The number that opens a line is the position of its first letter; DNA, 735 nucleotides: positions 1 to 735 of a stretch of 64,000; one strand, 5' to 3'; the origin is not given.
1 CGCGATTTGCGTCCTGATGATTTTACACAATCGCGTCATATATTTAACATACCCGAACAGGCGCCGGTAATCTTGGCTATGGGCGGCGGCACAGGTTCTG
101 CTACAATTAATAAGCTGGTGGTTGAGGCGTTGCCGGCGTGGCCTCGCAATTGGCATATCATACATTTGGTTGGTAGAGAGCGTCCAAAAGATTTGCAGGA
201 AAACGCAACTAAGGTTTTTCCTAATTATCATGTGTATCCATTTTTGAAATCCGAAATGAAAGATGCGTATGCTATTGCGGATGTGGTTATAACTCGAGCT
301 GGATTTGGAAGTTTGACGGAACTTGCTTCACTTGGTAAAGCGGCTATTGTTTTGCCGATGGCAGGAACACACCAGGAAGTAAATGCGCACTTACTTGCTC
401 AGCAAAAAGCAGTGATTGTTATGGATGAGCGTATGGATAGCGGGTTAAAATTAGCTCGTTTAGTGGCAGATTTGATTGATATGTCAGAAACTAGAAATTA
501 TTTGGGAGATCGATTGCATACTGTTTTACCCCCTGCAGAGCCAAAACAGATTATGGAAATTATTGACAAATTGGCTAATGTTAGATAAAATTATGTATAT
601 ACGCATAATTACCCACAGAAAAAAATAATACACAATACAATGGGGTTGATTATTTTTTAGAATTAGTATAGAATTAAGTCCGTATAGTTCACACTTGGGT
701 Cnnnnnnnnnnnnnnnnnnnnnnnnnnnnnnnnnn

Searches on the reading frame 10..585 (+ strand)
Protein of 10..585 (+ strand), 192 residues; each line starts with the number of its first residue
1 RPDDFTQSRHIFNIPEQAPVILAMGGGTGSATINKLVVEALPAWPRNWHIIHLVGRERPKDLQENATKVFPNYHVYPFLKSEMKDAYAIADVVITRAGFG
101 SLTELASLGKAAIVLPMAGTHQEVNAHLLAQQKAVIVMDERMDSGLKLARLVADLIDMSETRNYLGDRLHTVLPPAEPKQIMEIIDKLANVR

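Call 18: find_related_loci(query=window:10-585:+, collection=genome_contigs, flank=10000)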
Query seq(192 aa) (192 aa) in genome_contigs; peptide patterns used: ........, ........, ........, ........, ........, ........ (x = any residue, [..] = any of these).
45 stretches matched a pattern; 8 encode a relative of the query (tblastn E <= 1e-3); 8 distinct loci.
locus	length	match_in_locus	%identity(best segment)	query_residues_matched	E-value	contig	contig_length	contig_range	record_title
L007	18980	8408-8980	94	2-192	3e-122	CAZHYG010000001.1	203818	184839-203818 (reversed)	MAG TPA_asm: uncultured Gammaproteobacteria bacterium isolate SRP135725_co1_18 genome assembly, contig: NODE_13_length_2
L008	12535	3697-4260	62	3-190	1e-78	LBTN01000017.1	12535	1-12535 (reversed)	MAG: Candidatus Magasanikbacteria bacterium GW2011_GWA2_37_8 US58_C0017, whole genome shotgun sequence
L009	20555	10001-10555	58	4-188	2e-75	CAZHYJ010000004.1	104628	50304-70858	MAG TPA_asm: uncultured Gammaproteobacteria bacterium isolate SRP263991_co7_335 genome assembly, contig: NODE_110_length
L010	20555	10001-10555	57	4-188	5e-73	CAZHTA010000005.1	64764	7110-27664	MAG TPA_asm: uncultured Gammaproteobacteria bacterium isolate SRP272421_co2_50 genome assembly, contig: NODE_643_length_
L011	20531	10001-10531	56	12-188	4e-66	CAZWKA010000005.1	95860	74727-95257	MAG TPA_asm: uncultured Gammaproteobacteria bacterium isolate SRP286056_co1_500 genome assembly, contig: NODE_167_length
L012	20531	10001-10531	55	12-188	9e-66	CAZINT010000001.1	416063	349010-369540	MAG TPA_asm: uncultured Gammaproteobacteria bacterium isolate SRP257259_co1_139 genome assembly, contig: NODE_10_length_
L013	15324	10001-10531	54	12-188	4e-65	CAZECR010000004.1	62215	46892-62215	MAG TPA_asm: uncultured Gammaproteobacteria bacterium isolate SRP286056_co1_68 genome assembly, contig: NODE_443_length_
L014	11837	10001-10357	43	15-139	1e-28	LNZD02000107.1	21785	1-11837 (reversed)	MAG: SAR324 cluster bacterium lautmerah10 scaffold107, whole genome shotgun sequence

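Call 21: search_protein_families(library=pfam, proteins=[L007:113-754:+, L007:756-1478:+, L007:1495-2733:+, L007:2711-3988:+, L007:3989-4708:+, L007:4761-6548:+, L007:6580-7884:+, L007:7751-8983:+], max_evalue=0.0001)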
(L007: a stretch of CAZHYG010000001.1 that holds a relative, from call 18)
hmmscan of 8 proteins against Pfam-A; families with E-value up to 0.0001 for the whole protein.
L007:113-754:+ (213 aa): 3 families
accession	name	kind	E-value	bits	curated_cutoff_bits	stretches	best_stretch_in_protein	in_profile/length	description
PF13437.12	HlyD_3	-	1.4e-11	45.5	22.2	1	35-137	2-106/106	HlyD family secretion protein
PF16576.10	HlyD_D23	-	1.5e-10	41.1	30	1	23-140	99-214/214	Barrel-sandwich domain of CusB or HlyD membrane-fusion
PF00529.27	CusB_dom_1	-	3.3e-05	24.5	26.5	0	38-145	2-88/89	Cation efflux system protein CusB domain 1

L007:756-1478:+ (240 aa): 4 families
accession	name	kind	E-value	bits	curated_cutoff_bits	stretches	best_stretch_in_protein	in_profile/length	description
PF00005.33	ABC_tran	-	1.1e-33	117.2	25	1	23-171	1-136/137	ABC transporter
PF02463.25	SMC_N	-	1.2e-07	31.8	40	1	34-216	25-212/220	RecF/RecN/SMC N terminal domain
PF13304.12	AAA_21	-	1.9e-05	25.3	27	0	35-75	1-44/304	AAA domain, putative AbiEii toxin, Type IV TA system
PF03266.21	NTPase_1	-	4.2e-05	23.9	23.9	0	149-229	83-160/168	NTPase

L007:1495-2733:+ (412 aa): 2 families
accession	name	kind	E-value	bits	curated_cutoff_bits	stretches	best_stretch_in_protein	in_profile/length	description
PF12704.14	MacB_PCD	-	5e-46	158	27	1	21-243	1-203/207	MacB-like periplasmic core domain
PF02687.27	FtsX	-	7.8e-22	78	25.5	1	287-405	2-120/120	FtsX-like permease C-terminal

L007:2711-3988:+ (425 aa): 2 families
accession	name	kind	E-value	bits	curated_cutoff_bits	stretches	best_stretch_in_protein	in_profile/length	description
PF12704.14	MacB_PCD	-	1.4e-36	127.1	27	1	31-258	1-205/207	MacB-like periplasmic core domain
PF02687.27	FtsX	-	1.5e-20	73.9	25.5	1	301-418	3-120/120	FtsX-like permease C-terminal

L007:3989-4708:+ (239 aa): 2 families
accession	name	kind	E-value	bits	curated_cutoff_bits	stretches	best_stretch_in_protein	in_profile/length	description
PF00117.34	GATase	-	4.7e-15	56.2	22.8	1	77-200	58-181/190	Glutamine amidotransferase class-I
PF07722.19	Peptidase_C26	-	8.7e-06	26.1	20.5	1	82-163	96-189/219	Peptidase C26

L007:4761-6548:+ (595 aa): 7 families
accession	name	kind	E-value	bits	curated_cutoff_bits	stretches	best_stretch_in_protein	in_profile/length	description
PF08275.17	DNAG_N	-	2.2e-37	128.4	26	1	118-246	2-128/128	DNA primase catalytic core, N-terminal domain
PF01807.25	Zn_ribbon_DnaG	-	2.5e-36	123.9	24.9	1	4-92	6-94/98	CHC2 zinc finger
PF13155.12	Toprim_2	-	6.5e-26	91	22.1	1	256-342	1-87/88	Toprim-like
PF13662.12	Toprim_4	-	1.2e-18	67.5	25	1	254-329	2-84/85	Toprim domain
PF01751.28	Toprim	-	1e-13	51.7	23.1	1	256-329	3-94/96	Toprim domain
PF10410.14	DnaB_bind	-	1.7e-08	35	20.6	1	361-415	1-55/56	DnaB-helicase binding domain of primase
PF13362.12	Toprim_3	-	5.8e-07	30.3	27.2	1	256-343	3-89/95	Toprim domain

L007:6580-7884:+ (434 aa): 5 families
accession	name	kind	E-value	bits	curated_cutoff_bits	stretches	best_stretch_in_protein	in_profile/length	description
PF04542.20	Sigma70_r2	-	6.7e-24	83.9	24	1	200-270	1-71/71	Sigma-70 region 2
PF04539.22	Sigma70_r3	-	1.8e-20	73.3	25.3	1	279-357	1-76/78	Sigma-70 region 3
PF04545.22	Sigma70_r4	-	7.8e-17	61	24.1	1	371-424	1-50/50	Sigma-70, region 4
PF00140.25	Sigma70_r1_2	-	5.1e-15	55.6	22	1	162-195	1-34/34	Sigma-70 factor, region 1.2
PF03979.19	Sigma70_r1_1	-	9.8e-05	22.7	22.5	0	75-127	6-58/81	Sigma-70 factor, region 1.1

L007:7751-8983:+ (410 aa): 2 families
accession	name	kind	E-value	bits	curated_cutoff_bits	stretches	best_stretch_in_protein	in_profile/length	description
PF03033.26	Glyco_transf_28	-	2.1e-27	96.3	26.2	1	54-192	1-137/139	Glycosyltransferase family 28 N-terminal domain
PF04101.22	Glyco_tran_28_C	-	1.6e-22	80.8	22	1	238-372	1-139/166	Glycosyltransferase family 28 C-terminal domain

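Call 22: search_protein_families(library=pfam, proteins=[L012:59-2197:+, L012:2225-3469:+, L012:3483-4076:+, L012:4083-5258:+, L012:5287-6171:+, L012:6209-8026:+, L012:8057-9412:+, L012:9467-10546:+, L012:10558-11103:+, L012:11221-11805:+], max_evalue=0.0001)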
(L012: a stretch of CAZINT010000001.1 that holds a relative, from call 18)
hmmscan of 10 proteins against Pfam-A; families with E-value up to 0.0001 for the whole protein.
L012:59-2197:+ (712 aa): 2 families
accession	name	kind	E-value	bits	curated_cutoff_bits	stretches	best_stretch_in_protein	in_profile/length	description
PF10412.15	TrwB_AAD_bind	-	1.7e-06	27.6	20.5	1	2-311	19-314/387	Type IV secretion-system coupling protein DNA-binding domain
PF12696.13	TraG-D_C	-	4.5e-05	23.8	22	1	250-309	4-68/126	TraM recognition site of TraD and TraG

L012:2225-3469:+ (414 aa): 2 families
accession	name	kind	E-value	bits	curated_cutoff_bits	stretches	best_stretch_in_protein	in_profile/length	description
PF00587.30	tRNA-synt_2b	-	6.6e-28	98.4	29.3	1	99-304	8-178/179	tRNA synthetase class II core domain (G, H, P, S and T)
PF03129.25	HGTP_anticodon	-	3.6e-17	62.7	21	1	326-411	6-91/94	Anticodon binding domain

L012:3483-4076:+ (197 aa): 2 families
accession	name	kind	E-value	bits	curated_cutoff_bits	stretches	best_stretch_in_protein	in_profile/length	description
PF13482.12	RNase_H_2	-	4.5e-11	43.4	22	1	6-152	2-162/165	RNase_H superfamily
PF10108.15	DNA_pol_B_exo2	-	8e-10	39.2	24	1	100-151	119-170/213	Predicted 3'-5' exonuclease related to the exonuclease domain of PolB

L012:4083-5258:+ (391 aa): 1 family
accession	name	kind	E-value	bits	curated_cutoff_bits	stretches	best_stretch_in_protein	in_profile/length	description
PF00266.25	Aminotran_5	-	5e-67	226.9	21.5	1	6-377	1-371/371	Aminotransferase class-V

L012:5287-6171:+ (294 aa): 0 families

L012:6209-8026:+ (605 aa): 6 families
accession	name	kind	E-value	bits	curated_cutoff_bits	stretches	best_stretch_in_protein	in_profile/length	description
PF08275.17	DNAG_N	-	2.2e-35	122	26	1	124-259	1-128/128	DNA primase catalytic core, N-terminal domain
PF01807.25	Zn_ribbon_DnaG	-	3.1e-33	113.9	24.9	1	10-99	5-94/98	CHC2 zinc finger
PF13155.12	Toprim_2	-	8.2e-22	77.8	22.1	1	269-355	1-87/88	Toprim-like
PF13662.12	Toprim_4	-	8.6e-14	52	25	1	268-342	3-84/85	Toprim domain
PF10410.14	DnaB_bind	-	1.6e-10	41.5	20.6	1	374-428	1-55/56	DnaB-helicase binding domain of primase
PF01751.28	Toprim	-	4.5e-10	40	23.1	1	269-342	3-94/96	Toprim domain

L012:8057-9412:+ (451 aa): 4 families
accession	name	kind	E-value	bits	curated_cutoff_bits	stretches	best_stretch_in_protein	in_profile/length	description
PF04542.20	Sigma70_r2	-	3.9e-24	84.7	24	1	219-289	1-71/71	Sigma-70 region 2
PF04539.22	Sigma70_r3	-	3.8e-20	72.2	25.3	1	298-374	1-76/78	Sigma-70 region 3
PF00140.25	Sigma70_r1_2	-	8.3e-16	58.1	22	1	181-214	1-34/34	Sigma-70 factor, region 1.2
PF04545.22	Sigma70_r4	-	4.4e-15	55.4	24.1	1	390-440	3-49/50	Sigma-70, region 4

L012:9467-10546:+ (359 aa): 2 families
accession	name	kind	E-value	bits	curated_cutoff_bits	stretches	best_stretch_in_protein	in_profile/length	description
PF03033.26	Glyco_transf_28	-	3.2e-27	95.7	26.2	1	3-141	1-137/139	Glycosyltransferase family 28 N-terminal domain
PF04101.22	Glyco_tran_28_C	-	1.6e-22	80.7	22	1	187-331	1-149/166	Glycosyltransferase family 28 C-terminal domain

L012:10558-11103:+ (181 aa): 1 family
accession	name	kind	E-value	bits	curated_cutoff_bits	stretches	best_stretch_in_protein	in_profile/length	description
PF01625.27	PMSR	-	1.9e-66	223.4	23.7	1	5-157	2-153/153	Peptide methionine sulfoxide reductase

L012:11221-11805:+ (194 aa): 0 families
